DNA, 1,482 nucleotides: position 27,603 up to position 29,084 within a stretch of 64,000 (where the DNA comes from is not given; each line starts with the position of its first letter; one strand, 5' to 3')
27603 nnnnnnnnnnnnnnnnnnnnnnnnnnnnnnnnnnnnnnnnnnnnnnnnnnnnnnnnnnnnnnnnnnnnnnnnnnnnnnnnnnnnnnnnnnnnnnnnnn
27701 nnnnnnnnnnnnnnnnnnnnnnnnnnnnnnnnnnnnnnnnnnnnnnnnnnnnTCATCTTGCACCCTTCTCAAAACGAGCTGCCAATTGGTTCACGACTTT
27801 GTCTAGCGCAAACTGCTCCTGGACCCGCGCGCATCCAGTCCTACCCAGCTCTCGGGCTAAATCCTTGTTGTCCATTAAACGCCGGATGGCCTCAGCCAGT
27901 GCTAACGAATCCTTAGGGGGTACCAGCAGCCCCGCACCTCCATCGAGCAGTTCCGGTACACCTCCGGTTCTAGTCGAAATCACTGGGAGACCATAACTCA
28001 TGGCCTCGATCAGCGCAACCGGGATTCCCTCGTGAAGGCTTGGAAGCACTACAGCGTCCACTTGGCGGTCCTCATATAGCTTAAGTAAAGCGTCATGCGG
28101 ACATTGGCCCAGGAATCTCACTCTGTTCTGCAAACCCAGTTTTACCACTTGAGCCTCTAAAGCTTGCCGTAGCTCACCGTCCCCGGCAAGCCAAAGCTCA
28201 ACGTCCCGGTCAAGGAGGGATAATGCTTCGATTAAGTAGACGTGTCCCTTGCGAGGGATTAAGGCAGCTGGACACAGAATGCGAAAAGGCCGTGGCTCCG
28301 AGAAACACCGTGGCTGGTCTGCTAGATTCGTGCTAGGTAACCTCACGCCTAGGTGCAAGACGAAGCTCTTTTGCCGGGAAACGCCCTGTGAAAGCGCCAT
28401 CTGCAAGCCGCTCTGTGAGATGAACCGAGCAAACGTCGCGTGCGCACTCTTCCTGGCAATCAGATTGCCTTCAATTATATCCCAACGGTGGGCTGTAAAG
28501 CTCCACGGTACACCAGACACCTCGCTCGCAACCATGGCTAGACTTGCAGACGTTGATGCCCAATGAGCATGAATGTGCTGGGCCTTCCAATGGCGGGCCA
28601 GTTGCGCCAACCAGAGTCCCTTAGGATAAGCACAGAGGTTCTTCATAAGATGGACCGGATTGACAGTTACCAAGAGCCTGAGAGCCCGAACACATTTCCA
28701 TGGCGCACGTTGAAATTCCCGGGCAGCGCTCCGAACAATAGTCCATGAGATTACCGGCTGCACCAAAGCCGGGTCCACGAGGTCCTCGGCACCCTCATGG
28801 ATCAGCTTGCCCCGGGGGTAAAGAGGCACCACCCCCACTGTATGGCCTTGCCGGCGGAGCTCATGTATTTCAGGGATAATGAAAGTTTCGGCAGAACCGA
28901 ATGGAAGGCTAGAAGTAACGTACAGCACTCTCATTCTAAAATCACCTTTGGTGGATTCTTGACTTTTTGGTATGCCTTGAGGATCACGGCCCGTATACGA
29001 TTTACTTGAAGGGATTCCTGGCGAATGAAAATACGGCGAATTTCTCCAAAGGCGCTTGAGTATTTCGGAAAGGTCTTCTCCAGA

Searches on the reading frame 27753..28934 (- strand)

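Call 29: search_protein_families(library=pfam, proteins=[window:27753-28934:-], max_evalue=0.01)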
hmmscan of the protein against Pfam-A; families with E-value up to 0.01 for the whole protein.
window:27753-28934:- (393 aa): 6 families
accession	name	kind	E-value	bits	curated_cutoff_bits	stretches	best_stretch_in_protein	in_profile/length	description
PF00534.26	Glycos_transf_1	-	9.1e-36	123.4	26.4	1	216-367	15-169/172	Glycosyl transferases group 1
PF13692.12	Glyco_trans_1_4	-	5.9e-34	117.8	27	1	218-356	3-142/142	Glycosyl transferases group 1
PF13524.12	Glyco_trans_1_2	-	1.3e-09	38.6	25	1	265-385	27-143/144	Glycosyl transferase-like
PF13579.12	Glyco_trans_4_4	-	2.3e-08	35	29.7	1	24-171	12-123/158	Glycosyl transferase 4-like domain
PF20706.3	GT4-conflict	-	2e-05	24.2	26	1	182-333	166-323/385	Family 4 Glycosyltransferase in conflict systems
PF13439.12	Glyco_transf_4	-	3.9e-05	24.2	28.5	1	15-195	4-164/170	Glycosyltransferase Family 4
